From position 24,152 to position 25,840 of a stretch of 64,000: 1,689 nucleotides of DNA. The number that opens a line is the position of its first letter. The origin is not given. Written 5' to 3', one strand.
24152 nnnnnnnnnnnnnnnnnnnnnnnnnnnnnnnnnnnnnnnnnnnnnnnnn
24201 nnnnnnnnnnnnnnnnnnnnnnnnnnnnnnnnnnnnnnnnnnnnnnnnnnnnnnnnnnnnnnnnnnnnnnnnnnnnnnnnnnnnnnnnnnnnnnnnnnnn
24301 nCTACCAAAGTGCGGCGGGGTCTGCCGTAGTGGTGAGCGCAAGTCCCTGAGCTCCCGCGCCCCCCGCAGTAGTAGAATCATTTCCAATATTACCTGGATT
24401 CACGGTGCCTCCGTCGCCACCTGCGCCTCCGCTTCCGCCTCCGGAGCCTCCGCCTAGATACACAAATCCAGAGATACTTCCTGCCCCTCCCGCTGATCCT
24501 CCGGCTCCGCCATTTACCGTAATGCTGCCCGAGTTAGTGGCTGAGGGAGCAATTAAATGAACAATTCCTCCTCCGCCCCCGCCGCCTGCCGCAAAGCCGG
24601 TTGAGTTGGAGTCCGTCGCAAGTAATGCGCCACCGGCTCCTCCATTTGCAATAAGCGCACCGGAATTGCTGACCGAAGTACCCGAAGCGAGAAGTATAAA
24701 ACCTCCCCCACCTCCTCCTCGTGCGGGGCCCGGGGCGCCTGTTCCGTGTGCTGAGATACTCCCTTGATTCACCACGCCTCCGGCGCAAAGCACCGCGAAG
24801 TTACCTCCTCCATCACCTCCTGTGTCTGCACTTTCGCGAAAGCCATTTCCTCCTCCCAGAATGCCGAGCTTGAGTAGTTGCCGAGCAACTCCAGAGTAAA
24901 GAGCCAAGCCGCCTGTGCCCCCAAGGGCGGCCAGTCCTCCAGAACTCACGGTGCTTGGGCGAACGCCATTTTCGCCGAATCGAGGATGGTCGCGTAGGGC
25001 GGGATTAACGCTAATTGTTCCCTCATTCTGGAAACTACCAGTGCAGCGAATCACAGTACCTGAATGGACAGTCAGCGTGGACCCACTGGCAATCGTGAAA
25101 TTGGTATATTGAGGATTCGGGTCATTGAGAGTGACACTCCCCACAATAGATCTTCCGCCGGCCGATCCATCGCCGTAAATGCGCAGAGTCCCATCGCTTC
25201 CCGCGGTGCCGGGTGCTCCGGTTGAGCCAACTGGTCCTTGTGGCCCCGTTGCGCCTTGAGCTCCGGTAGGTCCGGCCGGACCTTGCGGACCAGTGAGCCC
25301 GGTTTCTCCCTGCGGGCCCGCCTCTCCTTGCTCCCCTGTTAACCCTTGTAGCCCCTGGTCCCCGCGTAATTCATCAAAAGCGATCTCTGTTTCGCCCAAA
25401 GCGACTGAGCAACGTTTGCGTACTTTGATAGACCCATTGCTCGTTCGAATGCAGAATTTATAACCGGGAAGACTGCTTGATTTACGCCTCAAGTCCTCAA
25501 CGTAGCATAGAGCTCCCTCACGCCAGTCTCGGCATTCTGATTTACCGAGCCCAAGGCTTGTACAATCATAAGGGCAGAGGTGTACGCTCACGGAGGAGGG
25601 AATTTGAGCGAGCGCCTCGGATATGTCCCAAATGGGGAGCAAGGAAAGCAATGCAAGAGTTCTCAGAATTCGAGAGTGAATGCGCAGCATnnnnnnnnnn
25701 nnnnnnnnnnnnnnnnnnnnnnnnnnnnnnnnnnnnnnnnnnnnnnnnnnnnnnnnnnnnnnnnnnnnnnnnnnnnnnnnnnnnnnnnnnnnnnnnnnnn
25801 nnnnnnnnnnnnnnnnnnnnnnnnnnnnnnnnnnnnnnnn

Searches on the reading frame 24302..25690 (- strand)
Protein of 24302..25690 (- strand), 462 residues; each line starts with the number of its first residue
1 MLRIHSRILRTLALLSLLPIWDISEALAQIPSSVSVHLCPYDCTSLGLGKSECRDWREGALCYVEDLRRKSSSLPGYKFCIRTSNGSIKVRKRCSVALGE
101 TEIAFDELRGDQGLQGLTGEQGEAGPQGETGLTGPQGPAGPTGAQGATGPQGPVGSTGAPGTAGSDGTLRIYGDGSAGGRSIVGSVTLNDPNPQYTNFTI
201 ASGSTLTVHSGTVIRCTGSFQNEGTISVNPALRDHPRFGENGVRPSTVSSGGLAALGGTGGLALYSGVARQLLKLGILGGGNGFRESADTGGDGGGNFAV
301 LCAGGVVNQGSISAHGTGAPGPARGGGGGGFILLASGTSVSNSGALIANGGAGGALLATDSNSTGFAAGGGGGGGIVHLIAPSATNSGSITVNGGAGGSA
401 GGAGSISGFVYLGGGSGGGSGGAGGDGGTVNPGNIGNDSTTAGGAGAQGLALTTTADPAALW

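Call 37: search_protein_families(library=pfam, proteins=[window:24302-25690:-], max_evalue=0.0001)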
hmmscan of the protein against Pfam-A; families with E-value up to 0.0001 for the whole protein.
window:24302-25690:- (462 aa): 1 family
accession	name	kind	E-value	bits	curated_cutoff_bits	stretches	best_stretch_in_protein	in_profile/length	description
PF01391.23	Collagen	-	3.5e-09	36.7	27.2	1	110-167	1-58/60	Collagen triple helix repeat (20 copies)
